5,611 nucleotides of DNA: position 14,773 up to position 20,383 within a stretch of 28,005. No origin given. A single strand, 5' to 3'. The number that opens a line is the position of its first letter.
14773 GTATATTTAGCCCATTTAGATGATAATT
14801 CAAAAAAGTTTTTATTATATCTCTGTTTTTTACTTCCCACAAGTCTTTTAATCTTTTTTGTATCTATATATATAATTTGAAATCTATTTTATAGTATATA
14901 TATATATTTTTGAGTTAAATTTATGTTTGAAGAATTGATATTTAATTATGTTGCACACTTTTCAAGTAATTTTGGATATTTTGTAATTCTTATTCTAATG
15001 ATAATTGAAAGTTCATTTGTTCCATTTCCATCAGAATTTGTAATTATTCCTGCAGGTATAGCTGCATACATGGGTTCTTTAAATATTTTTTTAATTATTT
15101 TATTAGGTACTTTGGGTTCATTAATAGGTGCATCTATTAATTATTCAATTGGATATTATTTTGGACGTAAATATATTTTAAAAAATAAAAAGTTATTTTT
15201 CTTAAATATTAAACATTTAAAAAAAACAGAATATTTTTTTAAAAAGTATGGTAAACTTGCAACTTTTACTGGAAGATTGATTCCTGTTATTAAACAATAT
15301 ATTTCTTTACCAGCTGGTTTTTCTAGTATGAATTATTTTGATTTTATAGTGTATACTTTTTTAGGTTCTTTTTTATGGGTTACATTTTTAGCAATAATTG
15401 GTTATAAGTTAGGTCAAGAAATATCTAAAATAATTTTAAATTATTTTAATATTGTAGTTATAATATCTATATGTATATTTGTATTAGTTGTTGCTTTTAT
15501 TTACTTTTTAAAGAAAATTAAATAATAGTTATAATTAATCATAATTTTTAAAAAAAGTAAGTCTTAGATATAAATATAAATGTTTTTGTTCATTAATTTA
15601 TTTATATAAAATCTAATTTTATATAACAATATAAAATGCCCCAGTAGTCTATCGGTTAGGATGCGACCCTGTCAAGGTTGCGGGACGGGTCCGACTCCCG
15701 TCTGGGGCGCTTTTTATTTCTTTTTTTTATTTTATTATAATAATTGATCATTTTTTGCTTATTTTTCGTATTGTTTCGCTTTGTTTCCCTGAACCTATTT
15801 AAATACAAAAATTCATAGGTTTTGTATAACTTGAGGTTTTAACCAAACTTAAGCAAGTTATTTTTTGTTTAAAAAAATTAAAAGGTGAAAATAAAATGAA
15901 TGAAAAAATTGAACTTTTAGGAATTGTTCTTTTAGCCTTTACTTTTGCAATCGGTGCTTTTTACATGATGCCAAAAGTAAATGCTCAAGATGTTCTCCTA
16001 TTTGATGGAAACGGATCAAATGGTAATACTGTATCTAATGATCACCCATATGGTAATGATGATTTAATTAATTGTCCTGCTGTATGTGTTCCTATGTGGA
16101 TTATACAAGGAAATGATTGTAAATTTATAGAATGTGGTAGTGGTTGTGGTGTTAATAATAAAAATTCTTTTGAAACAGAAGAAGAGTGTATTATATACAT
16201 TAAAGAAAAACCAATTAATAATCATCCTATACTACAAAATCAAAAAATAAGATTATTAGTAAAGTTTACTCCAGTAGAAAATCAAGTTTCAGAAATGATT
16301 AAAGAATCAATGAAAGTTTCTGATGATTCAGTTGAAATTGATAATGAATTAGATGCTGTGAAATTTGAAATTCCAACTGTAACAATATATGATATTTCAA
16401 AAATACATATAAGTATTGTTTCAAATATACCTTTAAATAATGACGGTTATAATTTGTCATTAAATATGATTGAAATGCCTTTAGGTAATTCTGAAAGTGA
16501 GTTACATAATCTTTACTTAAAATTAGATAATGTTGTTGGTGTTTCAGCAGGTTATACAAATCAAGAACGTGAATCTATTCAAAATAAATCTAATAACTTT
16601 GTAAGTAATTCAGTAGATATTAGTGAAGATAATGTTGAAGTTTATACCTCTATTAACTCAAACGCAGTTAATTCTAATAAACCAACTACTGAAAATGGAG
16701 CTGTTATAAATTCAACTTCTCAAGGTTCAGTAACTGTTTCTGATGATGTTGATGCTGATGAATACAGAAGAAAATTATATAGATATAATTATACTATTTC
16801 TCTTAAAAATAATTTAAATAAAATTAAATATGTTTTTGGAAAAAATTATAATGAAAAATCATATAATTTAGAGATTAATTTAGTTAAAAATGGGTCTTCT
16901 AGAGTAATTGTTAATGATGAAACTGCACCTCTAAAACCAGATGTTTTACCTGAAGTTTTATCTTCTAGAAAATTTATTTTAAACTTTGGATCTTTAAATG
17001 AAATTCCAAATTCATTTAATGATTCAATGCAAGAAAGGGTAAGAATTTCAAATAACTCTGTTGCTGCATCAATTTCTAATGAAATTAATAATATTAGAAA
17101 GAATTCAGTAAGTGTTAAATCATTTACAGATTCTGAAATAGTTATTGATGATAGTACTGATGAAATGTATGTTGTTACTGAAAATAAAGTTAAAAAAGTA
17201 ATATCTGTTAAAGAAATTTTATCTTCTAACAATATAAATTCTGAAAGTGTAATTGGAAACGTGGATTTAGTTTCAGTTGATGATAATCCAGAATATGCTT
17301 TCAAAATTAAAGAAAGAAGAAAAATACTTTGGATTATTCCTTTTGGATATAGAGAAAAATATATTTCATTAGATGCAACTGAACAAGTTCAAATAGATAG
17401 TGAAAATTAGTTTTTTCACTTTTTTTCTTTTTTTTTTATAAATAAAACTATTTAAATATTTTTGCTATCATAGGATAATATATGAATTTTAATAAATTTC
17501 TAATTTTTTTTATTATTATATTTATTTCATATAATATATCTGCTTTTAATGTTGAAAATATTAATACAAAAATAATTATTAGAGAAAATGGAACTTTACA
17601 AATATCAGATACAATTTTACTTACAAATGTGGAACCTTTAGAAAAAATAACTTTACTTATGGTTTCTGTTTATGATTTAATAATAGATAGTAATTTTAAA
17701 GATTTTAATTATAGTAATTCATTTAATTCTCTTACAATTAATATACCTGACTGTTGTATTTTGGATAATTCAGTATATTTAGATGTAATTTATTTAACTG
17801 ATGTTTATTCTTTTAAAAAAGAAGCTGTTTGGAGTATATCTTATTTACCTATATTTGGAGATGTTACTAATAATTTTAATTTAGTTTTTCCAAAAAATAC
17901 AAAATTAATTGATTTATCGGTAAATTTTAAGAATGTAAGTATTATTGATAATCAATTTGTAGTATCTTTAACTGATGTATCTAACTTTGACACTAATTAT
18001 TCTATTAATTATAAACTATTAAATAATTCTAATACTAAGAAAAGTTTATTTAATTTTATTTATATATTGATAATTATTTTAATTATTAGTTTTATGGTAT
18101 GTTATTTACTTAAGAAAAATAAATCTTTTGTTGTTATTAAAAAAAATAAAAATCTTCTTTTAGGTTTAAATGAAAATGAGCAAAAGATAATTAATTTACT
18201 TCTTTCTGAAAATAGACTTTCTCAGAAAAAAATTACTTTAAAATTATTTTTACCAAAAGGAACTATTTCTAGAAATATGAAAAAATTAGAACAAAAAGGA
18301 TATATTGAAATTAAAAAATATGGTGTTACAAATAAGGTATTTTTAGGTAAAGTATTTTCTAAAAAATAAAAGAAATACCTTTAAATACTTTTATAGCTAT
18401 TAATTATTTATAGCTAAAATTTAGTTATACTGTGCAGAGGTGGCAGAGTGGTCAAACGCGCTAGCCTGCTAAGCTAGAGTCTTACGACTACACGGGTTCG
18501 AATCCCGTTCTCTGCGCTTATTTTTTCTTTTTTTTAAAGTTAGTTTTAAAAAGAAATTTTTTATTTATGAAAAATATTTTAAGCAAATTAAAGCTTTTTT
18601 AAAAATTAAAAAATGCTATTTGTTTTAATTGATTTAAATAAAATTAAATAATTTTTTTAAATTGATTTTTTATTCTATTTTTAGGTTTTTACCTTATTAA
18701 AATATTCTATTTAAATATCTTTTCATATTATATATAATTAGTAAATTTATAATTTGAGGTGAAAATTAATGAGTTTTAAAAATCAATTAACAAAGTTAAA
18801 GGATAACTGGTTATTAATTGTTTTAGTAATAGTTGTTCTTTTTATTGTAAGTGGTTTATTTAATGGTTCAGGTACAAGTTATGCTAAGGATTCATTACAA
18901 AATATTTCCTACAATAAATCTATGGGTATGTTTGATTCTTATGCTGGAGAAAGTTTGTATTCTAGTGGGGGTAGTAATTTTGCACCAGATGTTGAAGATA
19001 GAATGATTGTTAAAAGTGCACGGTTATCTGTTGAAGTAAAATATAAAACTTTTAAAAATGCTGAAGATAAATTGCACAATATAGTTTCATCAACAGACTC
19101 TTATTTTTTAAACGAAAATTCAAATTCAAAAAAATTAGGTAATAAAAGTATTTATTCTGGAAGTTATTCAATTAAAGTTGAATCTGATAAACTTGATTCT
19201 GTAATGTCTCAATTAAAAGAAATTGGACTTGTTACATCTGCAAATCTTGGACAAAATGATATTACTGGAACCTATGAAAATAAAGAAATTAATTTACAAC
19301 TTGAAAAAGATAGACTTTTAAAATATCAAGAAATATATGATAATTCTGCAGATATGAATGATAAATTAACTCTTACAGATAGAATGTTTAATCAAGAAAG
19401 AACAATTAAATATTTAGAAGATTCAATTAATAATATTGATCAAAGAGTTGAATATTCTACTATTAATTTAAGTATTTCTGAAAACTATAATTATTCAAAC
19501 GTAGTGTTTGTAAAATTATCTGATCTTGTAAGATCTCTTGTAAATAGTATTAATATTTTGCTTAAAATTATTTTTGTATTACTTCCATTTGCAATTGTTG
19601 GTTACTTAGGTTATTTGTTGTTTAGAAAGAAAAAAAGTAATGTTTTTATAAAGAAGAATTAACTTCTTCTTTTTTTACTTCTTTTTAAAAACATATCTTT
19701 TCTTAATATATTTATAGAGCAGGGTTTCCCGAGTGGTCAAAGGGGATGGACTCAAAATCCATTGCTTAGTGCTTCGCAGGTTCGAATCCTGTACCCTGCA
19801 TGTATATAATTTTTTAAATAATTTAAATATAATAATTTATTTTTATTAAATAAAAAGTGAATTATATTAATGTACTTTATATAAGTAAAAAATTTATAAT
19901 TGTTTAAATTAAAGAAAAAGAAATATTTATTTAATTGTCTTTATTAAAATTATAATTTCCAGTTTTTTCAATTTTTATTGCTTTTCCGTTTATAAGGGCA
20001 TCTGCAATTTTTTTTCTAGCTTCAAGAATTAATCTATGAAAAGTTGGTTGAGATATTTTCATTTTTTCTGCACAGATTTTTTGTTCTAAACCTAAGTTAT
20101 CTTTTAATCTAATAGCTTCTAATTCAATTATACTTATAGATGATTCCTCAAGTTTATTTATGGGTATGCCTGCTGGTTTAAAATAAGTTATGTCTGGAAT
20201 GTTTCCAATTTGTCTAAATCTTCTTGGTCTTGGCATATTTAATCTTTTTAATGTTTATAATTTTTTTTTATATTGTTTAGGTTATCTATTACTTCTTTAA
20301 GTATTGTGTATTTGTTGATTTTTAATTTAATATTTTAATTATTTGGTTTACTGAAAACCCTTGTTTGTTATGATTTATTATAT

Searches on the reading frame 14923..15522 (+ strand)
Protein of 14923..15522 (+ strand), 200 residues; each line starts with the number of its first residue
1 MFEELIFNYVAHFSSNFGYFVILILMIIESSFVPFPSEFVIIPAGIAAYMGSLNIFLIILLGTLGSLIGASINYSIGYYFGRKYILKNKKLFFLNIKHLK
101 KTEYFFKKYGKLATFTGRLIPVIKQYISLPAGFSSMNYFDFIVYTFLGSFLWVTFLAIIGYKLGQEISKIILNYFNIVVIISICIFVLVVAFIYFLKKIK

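Call 4: search_protein_families(library=pfam, proteins=[window:14923-15522:+], max_evalue=0.01)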
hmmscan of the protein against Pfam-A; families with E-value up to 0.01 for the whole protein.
window:14923-15522:+ (200 aa): 1 family
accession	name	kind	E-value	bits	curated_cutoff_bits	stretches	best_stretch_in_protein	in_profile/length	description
PF09335.16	VTT_dom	-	4.3e-22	79.3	33.9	1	35-161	1-122/123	VTT domain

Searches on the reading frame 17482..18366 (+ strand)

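Call 11: search_protein_families(library=pfam, proteins=[window:17482-18366:+], max_evalue=0.001)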
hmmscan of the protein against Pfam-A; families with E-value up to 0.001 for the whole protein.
window:17482-18366:+ (295 aa): 6 families
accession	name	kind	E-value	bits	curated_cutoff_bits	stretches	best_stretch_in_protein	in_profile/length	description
PF13412.12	HTH_24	-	4.6e-11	42.6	21.9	1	229-276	1-48/48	Winged helix-turn-helix DNA-binding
PF13601.12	HTH_34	-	4.7e-06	27.1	27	1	235-280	4-49/80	Winged helix DNA-binding domain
PF01978.25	TrmB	-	6.2e-06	26.4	25.6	1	227-279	4-56/68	Sugar-specific transcriptional regulator TrmB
PF12802.13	MarR_2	-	7.4e-06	26.5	27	1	239-277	13-52/61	MarR family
PF24034.1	DUF7343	-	2.3e-05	24.6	27.6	1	230-288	2-61/62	Domain of unknown function (DUF7343)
PF01047.28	MarR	-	6.3e-05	23.2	24.6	1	229-276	1-48/59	MarR family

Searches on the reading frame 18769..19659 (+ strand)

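Call 11: search_protein_families(library=pfam, proteins=[window:18769-19659:+], max_evalue=0.001)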
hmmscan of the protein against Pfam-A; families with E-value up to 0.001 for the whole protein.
window:18769-19659:+ (297 aa): 1 family
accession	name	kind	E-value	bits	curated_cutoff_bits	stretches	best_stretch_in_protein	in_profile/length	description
PF14257.11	DUF4349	-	2.4e-27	96.1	27.7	1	78-285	1-212/213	Domain of unknown function (DUF4349)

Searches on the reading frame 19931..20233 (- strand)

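Call 11: search_protein_families(library=pfam, proteins=[window:19931-20233:-], max_evalue=0.001)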
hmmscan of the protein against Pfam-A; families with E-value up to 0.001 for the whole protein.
window:19931-20233:- (100 aa): 1 family
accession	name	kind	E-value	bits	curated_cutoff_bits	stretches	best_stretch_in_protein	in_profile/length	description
PF02001.22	DUF134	-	2.6e-24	86.1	27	1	2-95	6-96/98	Protein of unknown function DUF134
